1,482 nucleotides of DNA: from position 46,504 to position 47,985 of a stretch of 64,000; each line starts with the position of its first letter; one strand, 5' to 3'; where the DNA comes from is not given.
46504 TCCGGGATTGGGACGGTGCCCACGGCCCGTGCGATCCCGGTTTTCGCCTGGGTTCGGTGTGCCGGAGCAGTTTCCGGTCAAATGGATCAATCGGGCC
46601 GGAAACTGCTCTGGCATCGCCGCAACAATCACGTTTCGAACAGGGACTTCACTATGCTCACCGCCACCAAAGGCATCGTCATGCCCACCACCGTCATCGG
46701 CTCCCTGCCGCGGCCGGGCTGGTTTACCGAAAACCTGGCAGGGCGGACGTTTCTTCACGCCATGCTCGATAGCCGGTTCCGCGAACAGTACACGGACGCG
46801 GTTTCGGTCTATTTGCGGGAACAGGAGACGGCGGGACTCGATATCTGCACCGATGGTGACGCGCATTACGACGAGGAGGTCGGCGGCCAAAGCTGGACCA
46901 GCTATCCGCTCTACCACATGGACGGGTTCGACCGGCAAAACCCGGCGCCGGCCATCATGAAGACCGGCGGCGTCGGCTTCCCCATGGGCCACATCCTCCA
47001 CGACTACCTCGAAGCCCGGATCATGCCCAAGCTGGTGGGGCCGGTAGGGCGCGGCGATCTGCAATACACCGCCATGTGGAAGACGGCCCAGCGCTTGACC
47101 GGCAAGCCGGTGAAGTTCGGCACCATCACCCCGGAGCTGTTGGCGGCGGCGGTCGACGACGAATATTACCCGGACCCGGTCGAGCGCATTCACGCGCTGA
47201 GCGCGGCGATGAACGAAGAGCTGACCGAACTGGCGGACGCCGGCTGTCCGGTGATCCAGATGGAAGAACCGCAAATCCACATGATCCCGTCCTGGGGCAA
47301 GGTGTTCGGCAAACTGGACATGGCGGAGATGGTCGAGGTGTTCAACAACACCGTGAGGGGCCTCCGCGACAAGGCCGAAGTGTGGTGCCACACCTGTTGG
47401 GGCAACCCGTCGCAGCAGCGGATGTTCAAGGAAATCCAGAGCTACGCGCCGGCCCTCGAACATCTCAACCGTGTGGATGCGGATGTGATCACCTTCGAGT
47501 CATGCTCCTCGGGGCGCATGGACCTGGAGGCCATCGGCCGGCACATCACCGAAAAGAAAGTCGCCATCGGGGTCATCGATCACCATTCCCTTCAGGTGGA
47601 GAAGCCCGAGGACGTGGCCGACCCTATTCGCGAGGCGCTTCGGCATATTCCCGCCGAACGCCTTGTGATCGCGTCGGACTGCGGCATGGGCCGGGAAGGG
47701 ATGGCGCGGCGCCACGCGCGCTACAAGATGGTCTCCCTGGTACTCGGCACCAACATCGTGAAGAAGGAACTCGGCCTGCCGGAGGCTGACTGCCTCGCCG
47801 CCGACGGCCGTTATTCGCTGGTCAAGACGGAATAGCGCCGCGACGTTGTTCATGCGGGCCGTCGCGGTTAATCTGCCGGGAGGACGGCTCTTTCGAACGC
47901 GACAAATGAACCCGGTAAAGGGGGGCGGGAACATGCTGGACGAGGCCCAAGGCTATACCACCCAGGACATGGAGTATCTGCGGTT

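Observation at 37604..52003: TRAP-transporter island with four single-domain MetE-like (putative Zn alkyltransferase) paralogs and no regulator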

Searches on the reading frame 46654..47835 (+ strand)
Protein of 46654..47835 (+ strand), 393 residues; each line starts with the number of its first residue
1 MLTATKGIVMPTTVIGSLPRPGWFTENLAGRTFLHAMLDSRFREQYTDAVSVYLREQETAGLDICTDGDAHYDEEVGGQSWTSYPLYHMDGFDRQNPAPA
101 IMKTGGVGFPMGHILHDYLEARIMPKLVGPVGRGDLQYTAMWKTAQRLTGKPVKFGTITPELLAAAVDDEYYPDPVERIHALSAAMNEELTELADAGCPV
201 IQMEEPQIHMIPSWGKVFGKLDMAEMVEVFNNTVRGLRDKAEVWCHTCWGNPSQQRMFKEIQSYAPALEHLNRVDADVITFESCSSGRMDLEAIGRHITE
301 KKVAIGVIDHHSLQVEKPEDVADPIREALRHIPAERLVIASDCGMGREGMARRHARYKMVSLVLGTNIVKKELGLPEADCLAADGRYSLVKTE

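Call 4: search_protein_families(library=pfam, proteins=[window:46654-47835:+], max_evalue=0.01)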
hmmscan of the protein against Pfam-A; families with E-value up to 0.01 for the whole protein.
window:46654-47835:+ (393 aa): 2 families
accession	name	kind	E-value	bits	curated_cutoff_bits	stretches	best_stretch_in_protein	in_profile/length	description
PF01717.24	Meth_synt_2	-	3.6e-26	92.7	21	1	128-350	98-308/324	Cobalamin-independent synthase, Catalytic domain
PF08267.18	Meth_synt_1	-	0.0024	17.9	27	0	144-210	144-208/313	Cobalamin-independent synthase, N-terminal domain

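Call 5: search_protein_families(library=ncbifam, proteins=[window:46654-47835:+], max_evalue=0.01)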
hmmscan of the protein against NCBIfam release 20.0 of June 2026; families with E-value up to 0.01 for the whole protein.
window:46654-47835:+ (393 aa): 8 families
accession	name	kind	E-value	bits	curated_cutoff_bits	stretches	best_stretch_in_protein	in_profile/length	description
NF003317.0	PRK04326.1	equivalog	1.2e-43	149.6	406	2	136-377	112-330/340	methionine synthase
NF006589.0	PRK09121.1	equivalog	6.4e-37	127.4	392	1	9-373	4-340/342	methionine synthase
NF003556.0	PRK05222.1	equivalog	2.5e-21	76.3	541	1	139-352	528-729/750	5-methyltetrahydropteroyltriglutamate--homocysteine S-methyltransferase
TIGR01371.1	met_syn_B12ind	equivalog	4e-20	72.4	929.95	1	139-346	534-730/754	5-methyltetrahydropteroyltriglutamate--homocysteine S-methyltransferase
NF002119.0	PRK00957.1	equivalog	2.8e-17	62.9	258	1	131-363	89-298/306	methionine synthase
NF004875.0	PRK06233.1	equivalog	7.9e-10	38.1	576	1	224-346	221-344/373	vitamin B12 independent methionine synthase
NF005085.0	PRK06520.1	subfamily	3.4e-09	36.3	313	1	166-346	152-340/368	5-methyltetrahydropteroyltriglutamate--homocysteine S-methyltransferase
NF002272.0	PRK01207.1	equivalog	3.3e-07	29.8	399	1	151-372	119-342/343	methionine synthase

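Call 8: search_solved_structures(query=window:46654-47835:+, max_evalue=0.001, show_alignments=1)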
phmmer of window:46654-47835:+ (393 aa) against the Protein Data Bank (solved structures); distinct sequences matched with E-value up to 0.001: 11.
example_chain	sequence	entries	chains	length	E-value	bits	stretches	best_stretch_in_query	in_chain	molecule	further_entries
3rpd_A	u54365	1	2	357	3.1e-25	92.4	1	7-373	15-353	Methionine synthase (B12-independent)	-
2nq5_A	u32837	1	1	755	1.2e-11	47.6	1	144-374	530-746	5-methyltetrahydropteroyltriglutamate--homocysteine methyltransferase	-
3l7r_A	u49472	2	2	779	1.9e-11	47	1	144-374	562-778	5-methyltetrahydropteroyltriglutamate--homocysteine methyltransferase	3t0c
3ppc_A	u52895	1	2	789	1.4e-10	44.1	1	115-350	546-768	5-methyltetrahydropteroyltriglutamate--homocysteine methyltransferase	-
3pph_A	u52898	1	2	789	1.4e-10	44.1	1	115-350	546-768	5-methyltetrahydropteroyltriglutamate--homocysteine methyltransferase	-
3ppf_A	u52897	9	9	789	1.4e-10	44.1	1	115-350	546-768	5-methyltetrahydropteroyltriglutamate--homocysteine methyltransferase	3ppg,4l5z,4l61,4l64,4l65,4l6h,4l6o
1xpg_A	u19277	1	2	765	3.1e-10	43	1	126-346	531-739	5-methyltetrahydropteroyltriglutamate--homocysteine methyltransferase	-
1t7l_A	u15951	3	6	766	3.1e-10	43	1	126-346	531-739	5-methyltetrahydropteroyltriglutamate--homocysteine methyltransferase | 5-methyltetrahydropteroyltriglutamate-homocysteine methyltransferase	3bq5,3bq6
1xdj_A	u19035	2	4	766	3.1e-10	43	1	126-346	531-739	5-methyltetrahydropteroyltriglutamate--homocysteine methyltransferase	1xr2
1u1h_A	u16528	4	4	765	3.7e-08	36.1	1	125-347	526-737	5-methyltetrahydropteroyltriglutamate--homocysteine methyltransferase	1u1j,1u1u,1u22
4ztx_A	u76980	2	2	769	1.4e-06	30.9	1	128-346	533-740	Cobalamin-Independent Methionine synthase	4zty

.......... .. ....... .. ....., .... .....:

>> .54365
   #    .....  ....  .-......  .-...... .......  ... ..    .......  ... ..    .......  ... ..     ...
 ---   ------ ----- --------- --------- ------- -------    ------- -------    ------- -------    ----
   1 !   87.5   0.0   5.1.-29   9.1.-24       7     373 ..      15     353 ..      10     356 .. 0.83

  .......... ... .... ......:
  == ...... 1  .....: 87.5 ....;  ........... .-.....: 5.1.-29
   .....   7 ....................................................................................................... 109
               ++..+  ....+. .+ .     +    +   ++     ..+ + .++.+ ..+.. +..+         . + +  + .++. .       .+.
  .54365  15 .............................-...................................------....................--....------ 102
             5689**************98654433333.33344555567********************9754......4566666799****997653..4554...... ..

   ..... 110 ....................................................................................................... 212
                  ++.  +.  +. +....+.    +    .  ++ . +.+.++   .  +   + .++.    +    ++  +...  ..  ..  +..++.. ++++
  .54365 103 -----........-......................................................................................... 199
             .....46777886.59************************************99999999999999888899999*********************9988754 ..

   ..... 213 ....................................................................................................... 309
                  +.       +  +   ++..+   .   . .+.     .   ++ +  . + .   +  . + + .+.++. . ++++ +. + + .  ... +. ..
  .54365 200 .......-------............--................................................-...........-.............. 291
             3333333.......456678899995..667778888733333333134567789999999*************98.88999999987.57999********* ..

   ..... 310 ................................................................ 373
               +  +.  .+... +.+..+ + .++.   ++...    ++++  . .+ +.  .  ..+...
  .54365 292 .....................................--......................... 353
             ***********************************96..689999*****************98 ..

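Call 13: find_encoding_contigs(protein=window:46654-47835:+, flank=10000, max_places=6)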
Protein window:46654-47835:+ (393 aa): no gene with exactly this product is on record in the collection.

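Call 14: find_homologous_proteins(query=window:46654-47835:+)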
Query window:46654-47835:+ (393 aa): 5668 proteins with E <= 0.001 among 8000 candidates; the best 120 are listed.
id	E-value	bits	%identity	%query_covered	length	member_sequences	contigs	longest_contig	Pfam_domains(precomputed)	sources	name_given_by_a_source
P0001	6.4e-270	913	100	100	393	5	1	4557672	PF01717.25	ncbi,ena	-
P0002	6.8e-266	900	99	100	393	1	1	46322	PF01717.25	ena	-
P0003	2.4e-265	898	99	100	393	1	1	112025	PF01717.25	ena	-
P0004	5.4e-261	883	97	100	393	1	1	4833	PF01717.25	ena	-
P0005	7.1e-261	883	97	100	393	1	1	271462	PF01717.25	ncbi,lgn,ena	-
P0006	6.7e-260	880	97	100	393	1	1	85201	PF01208.24,PF01717.25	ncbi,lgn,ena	-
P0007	1.3e-259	879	97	100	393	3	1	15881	PF01717.25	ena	-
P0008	3.5e-259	878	96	100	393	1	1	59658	PF01717.25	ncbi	-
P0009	3.9e-256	867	95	100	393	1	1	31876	PF01717.25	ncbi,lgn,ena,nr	ncbi:MAG: cobalamin-independent methionine synthase II family protein [Rhodospirillales bacterium]|n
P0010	6.9e-238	807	88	100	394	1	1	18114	PF01717.25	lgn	-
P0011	2.2e-226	770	83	100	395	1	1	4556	PF01717.25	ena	-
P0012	1.6e-224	763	81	100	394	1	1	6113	PF01717.25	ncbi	-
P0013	4.0e-224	762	81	100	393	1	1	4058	PF01717.25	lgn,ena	-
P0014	8.2e-224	761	82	100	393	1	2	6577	PF01717.25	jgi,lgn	-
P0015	1.8e-223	760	81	100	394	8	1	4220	PF01717.25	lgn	-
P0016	2.0e-223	760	79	100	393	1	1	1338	PF01717.25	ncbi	-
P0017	5.0e-223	758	82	99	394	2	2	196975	PF01717.25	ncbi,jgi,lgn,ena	-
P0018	1.4e-222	757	81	100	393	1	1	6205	PF01717.25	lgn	-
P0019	2.0e-222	757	81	100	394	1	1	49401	PF01208.24,PF01717.25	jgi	-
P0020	2.7e-222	756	81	100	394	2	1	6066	PF01208.24,PF01717.25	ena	-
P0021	4.2e-222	755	81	100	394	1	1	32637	PF01717.25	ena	-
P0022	7.1e-222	755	79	100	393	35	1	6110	PF01717.25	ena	-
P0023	8.2e-222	754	81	99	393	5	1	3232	PF01717.25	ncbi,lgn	-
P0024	1.4e-221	754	80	100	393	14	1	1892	PF01717.25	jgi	jgi:5-methyltetrahydropteroyltriglutamate--homocysteine methyltransferase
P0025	2.0e-221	753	79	100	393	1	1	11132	PF01717.25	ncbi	-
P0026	2.5e-221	753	80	100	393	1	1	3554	PF01717.25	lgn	-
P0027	2.8e-221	753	81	99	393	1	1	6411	PF01717.25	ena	-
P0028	1.0e-220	751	80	99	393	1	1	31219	PF01717.25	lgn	-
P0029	1.1e-220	751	81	99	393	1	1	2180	PF01717.25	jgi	-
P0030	1.8e-220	750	80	100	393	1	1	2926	PF01717.25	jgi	-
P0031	1.9e-220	750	81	99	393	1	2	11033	PF01717.25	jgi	jgi:5-methyltetrahydropteroyltriglutamate--homocysteine methyltransferase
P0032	3.2e-220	749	80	100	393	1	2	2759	PF01717.25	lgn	-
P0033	4.9e-220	749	79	100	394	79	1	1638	PF01208.24,PF01717.25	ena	-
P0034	8.7e-220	748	83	99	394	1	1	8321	PF01717.25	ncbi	ncbi:MAG: hypothetical protein ACR2OW_16900 [Methyloligellaceae bacterium]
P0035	1.2e-219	747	83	99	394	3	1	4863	PF01717.25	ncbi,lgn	-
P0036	1.7e-219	747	80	99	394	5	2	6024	PF01717.25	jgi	jgi:5-methyltetrahydropteroyltriglutamate--homocysteine methyltransferase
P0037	2.7e-219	746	80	100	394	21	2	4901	PF01717.25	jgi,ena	jgi:5-methyltetrahydropteroyltriglutamate--homocysteine methyltransferase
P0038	2.8e-219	746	79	100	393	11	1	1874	PF01717.25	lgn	-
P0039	8.6e-219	745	79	100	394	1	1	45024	PF01208.24,PF01717.25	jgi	jgi:5-methyltetrahydropteroyltriglutamate--homocysteine methyltransferase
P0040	1.1e-218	744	79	100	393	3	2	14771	PF01717.25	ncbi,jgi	jgi:5-methyltetrahydropteroyltriglutamate--homocysteine methyltransferase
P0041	1.4e-218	744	81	99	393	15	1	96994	PF01717.25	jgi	-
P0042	1.6e-218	744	80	100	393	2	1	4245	PF01717.25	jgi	jgi:5-methyltetrahydropteroyltriglutamate--homocysteine methyltransferase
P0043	1.9e-218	743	79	100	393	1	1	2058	PF01717.25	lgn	-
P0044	2.4e-218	743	78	100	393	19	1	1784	PF01717.25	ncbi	-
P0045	3.0e-218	743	79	100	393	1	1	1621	PF01717.25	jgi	jgi:5-methyltetrahydropteroyltriglutamate--homocysteine methyltransferase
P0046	5.0e-218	742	79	100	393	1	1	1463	PF01717.25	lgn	-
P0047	5.5e-218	742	80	100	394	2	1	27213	PF01717.25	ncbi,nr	ncbi:MAG: cobalamin-independent methionine synthase II family protein [Alphaproteobacteria bacterium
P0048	9.5e-218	741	79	100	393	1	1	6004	PF01717.25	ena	-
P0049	1.1e-217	741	79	100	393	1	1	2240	PF01717.25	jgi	jgi:5-methyltetrahydropteroyltriglutamate--homocysteine methyltransferase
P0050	1.4e-217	741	77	100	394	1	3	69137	PF01717.25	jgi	jgi:5-methyltetrahydropteroyltriglutamate--homocysteine methyltransferase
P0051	1.5e-217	740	79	100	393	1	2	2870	PF01717.25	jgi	jgi:5-methyltetrahydropteroyltriglutamate--homocysteine methyltransferase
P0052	1.5e-217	740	78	100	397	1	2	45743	PF01717.25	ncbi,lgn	-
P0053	3.3e-217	739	79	100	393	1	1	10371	PF01717.25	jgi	jgi:5-methyltetrahydropteroyltriglutamate--homocysteine methyltransferase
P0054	3.9e-217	739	79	100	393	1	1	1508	PF01717.25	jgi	jgi:5-methyltetrahydropteroyltriglutamate--homocysteine methyltransferase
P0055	7.4e-217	738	79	100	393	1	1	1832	PF01717.25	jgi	jgi:5-methyltetrahydropteroyltriglutamate--homocysteine methyltransferase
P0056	7.7e-217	738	82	99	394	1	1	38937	PF01208.24,PF01717.25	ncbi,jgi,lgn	-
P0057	1.8e-216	737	79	100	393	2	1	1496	PF01717.25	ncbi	-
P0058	2.2e-216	737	77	100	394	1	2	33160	PF01717.25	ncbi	-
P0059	2.9e-216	736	78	100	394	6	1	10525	PF01717.25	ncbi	-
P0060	3.3e-216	736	79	100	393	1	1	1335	PF01717.25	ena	-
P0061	3.3e-216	736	78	100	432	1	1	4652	PF01717.25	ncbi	-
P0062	3.3e-216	736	78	100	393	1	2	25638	PF01717.25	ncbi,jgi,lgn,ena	-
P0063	4.3e-216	736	79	100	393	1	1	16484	PF01717.25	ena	-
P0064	4.7e-216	736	76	100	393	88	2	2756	PF01717.25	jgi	jgi:5-methyltetrahydropteroyltriglutamate--homocysteine methyltransferase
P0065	4.8e-216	735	78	100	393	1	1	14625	PF01717.25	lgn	-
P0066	5.7e-216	735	81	100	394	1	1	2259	PF01717.25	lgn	-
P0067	5.9e-216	735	77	100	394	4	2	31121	PF01717.25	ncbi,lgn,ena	-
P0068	6.7e-216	735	78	100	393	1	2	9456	PF01717.25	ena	-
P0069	7.1e-216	735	80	99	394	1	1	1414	PF01717.25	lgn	-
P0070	9.3e-216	735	78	100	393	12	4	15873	PF01717.25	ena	-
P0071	1.6e-215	734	78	100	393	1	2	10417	PF01717.25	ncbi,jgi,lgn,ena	-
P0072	2.8e-215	733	80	99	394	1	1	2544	PF01717.25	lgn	-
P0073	3.0e-215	733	77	100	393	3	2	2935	PF01717.25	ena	-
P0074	3.1e-215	733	79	100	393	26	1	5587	PF01208.24,PF01717.25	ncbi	-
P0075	3.1e-215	733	77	100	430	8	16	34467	PF01717.25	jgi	jgi:5-methyltetrahydropteroyltriglutamate--homocysteine methyltransferase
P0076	4.3e-215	732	77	100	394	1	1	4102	PF01717.25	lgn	-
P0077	4.9e-215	732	78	100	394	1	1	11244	PF01717.25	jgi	jgi:5-methyltetrahydropteroyltriglutamate--homocysteine methyltransferase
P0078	6.8e-215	732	77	100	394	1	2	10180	PF01717.25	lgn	-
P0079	1.2e-214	731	78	100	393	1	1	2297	PF01717.25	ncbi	-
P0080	1.6e-214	731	76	100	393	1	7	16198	PF01717.25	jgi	jgi:5-methyltetrahydropteroyltriglutamate--homocysteine methyltransferase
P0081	3.2e-214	729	77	100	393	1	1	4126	PF01717.25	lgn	-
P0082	3.4e-214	729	78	100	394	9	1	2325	PF01717.25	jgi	-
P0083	4.0e-214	729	76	100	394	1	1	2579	PF01717.25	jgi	jgi:5-methyltetrahydropteroyltriglutamate--homocysteine methyltransferase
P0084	5.7e-214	729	76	100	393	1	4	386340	PF01717.25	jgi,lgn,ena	-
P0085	5.7e-214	729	76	100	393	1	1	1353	PF01717.25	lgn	-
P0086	5.9e-214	729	77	100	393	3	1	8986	PF01717.25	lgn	-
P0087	6.2e-214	729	78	100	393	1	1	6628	PF01208.24,PF01717.25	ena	-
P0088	7.5e-214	728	78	100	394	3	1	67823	PF01717.25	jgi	jgi:5-methyltetrahydropteroyltriglutamate--homocysteine methyltransferase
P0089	1.0e-213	728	77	100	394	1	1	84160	PF01717.25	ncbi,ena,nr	ncbi:MAG: cobalamin-independent methionine synthase II family protein [Woeseiaceae bacterium]|nr:cob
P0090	1.2e-213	728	77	100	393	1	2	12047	PF01717.25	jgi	jgi:5-methyltetrahydropteroyltriglutamate--homocysteine methyltransferase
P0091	1.5e-213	727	77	100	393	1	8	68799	PF01717.25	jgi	jgi:5-methyltetrahydropteroyltriglutamate--homocysteine methyltransferase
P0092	1.5e-213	727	78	100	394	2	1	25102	PF01208.24,PF01717.25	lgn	-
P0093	1.6e-213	727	77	100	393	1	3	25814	PF01717.25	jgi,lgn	jgi:5-methyltetrahydropteroyltriglutamate--homocysteine methyltransferase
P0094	1.8e-213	727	79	99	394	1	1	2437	PF01208.24,PF01717.25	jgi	-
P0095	2.2e-213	727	78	100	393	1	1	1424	PF01208.24,PF01717.25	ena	-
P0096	3.8e-213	726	77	100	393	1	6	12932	PF01717.25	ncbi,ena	-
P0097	4.4e-213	726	77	100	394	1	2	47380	PF01717.25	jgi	-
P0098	4.9e-213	726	77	100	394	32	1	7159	PF01717.25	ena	-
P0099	6.4e-213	725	78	99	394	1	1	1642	PF01208.24,PF01717.25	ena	-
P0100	7.3e-213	725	76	100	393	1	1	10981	PF01717.25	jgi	jgi:5-methyltetrahydropteroyltriglutamate--homocysteine methyltransferase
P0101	7.5e-213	725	78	100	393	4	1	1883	PF01717.25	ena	-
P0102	7.8e-213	725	78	99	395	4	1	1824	PF01717.25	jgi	jgi:5-methyltetrahydropteroyltriglutamate--homocysteine methyltransferase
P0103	8.0e-213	725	77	100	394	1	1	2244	PF01717.25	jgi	jgi:5-methyltetrahydropteroyltriglutamate--homocysteine methyltransferase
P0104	8.0e-213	725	77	100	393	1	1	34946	PF01717.25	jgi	jgi:5-methyltetrahydropteroyltriglutamate--homocysteine methyltransferase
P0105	9.8e-213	725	77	100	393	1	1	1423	PF01717.25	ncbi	-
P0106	1.0e-212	725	77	100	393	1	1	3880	PF01717.25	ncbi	-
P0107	1.1e-212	724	77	100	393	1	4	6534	PF01717.25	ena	-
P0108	1.4e-212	724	77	100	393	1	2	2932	PF01717.25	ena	-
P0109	1.4e-212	724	77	100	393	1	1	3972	PF01717.25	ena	-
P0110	1.9e-212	724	77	100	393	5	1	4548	PF01717.25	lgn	-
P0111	1.9e-212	724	77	100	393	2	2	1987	PF01717.25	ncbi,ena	-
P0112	2.0e-212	724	76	100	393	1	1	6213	PF01717.25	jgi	jgi:5-methyltetrahydropteroyltriglutamate--homocysteine methyltransferase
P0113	2.1e-212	724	76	100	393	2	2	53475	PF01717.25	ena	-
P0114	2.6e-212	723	78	100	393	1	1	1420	PF01717.25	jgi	-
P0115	7.7e-212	722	76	100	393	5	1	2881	PF01717.25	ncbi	-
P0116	8.5e-212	722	78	100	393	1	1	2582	PF01717.25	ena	-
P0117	1.2e-211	721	77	100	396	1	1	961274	PF01717.25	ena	-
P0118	1.2e-211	721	76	100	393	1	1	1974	PF01717.25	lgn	-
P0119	1.8e-211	720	77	100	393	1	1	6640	PF01717.25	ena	-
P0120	1.8e-211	720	77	100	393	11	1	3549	PF01717.25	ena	-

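Call 15: find_encoding_contigs(protein=P0001, flank=10000, max_places=3)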
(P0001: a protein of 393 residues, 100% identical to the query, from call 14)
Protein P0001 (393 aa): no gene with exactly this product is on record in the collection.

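Call 16: find_encoding_contigs(protein=P0089, flank=10000, max_places=3)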
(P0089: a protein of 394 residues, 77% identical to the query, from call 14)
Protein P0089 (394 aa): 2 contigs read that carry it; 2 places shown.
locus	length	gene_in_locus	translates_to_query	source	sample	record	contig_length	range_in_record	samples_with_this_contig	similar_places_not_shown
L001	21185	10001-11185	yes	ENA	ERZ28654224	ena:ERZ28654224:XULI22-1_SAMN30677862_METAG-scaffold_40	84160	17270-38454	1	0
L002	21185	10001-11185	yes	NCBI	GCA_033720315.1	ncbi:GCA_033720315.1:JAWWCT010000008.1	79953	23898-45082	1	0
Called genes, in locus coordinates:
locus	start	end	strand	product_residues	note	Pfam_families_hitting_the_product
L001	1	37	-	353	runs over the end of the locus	PF00180:Iso_dh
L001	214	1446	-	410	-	PF00557:Peptidase_M24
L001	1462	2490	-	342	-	PF01408:GFO_IDH_MocA, PF02894:GFO_IDH_MocA_C, PF22725:GFO_IDH_MocA_C3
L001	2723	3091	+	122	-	PF07681:DoxX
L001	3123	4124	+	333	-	PF00676:E1_dh, PF02775:TPP_enzyme_C (weak)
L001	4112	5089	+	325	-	PF02779:Transket_pyr, PF02780:Transketolase_C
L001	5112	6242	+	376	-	PF00364:Biotin_lipoyl, PF25917:BSH_RND, PF25919:BSH_CusB, PF25973:BSH_CzcB (faint), PF25984:BSH_YknX (faint), PF25997:BSH_YhbJ (weak), PF02817:E3_binding, PF00198:2-oxoacid_dh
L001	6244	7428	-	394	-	PF01717:Meth_synt_2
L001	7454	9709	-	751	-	PF07715:Plug, PF00593:TonB_dep_Rec_b-barrel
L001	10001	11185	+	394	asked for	PF01717:Meth_synt_2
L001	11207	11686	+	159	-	PF07366:SnoaL (weak), PF13474:SnoaL_3 (faint), PF12680:SnoaL_2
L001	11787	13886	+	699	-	PF00378:ECH_1, PF16113:ECH_2, PF02737:3HCDH_N, PF03446:NAD_binding_2 (weak), PF00725:3HCDH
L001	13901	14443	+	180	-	-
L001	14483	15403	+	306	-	PF03547:Mem_trans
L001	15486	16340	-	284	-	PF27522:YDMC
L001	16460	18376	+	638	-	PF02776:TPP_enzyme_N, PF00205:TPP_enzyme_M, PF02775:TPP_enzyme_C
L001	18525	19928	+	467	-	PF01571:GCV_T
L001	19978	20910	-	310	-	PF16868:NMT1_3, PF09084:NMT1 (weak)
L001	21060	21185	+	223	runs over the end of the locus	PF00440:TetR_N, PF14246:TetR_C_7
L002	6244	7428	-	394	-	PF01717:Meth_synt_2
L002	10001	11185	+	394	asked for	PF01717:Meth_synt_2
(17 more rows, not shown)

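Call 17: find_encoding_contigs(protein=P0117, flank=10000, max_places=3)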
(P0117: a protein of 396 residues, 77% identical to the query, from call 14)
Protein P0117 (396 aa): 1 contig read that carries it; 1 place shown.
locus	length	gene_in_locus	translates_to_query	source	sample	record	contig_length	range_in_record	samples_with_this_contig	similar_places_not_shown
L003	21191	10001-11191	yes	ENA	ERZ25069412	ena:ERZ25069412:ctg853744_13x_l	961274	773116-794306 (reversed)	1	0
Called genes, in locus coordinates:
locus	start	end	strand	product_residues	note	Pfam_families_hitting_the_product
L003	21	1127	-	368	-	PF01266:DAO, PF13450:NAD_binding_8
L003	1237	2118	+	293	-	PF00043:GST_C (faint), PF02798:GST_N (faint), PF13417:GST_N_3, PF13409:GST_N_2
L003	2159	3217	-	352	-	PF12006:DUF3500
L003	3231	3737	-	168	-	PF19649:DUF6152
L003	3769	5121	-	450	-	PF00155:Aminotran_1_2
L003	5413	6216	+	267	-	-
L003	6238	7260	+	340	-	-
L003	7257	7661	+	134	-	PF19649:DUF6152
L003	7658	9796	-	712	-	PF01011:PQQ, PF13360:PQQ_2 (faint)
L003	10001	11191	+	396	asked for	PF01717:Meth_synt_2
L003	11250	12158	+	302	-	PF00892:EamA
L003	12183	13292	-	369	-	PF12679:ABC2_membrane_2, PF12698:ABC2_membrane_3, PF01061:ABC2_membrane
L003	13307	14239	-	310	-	PF00005:ABC_tran, PF02463:SMC_N (faint), PF13304:AAA_21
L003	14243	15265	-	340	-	PF25881:HH_YBHG, PF25885:HH_EMRA (faint)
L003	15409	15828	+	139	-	-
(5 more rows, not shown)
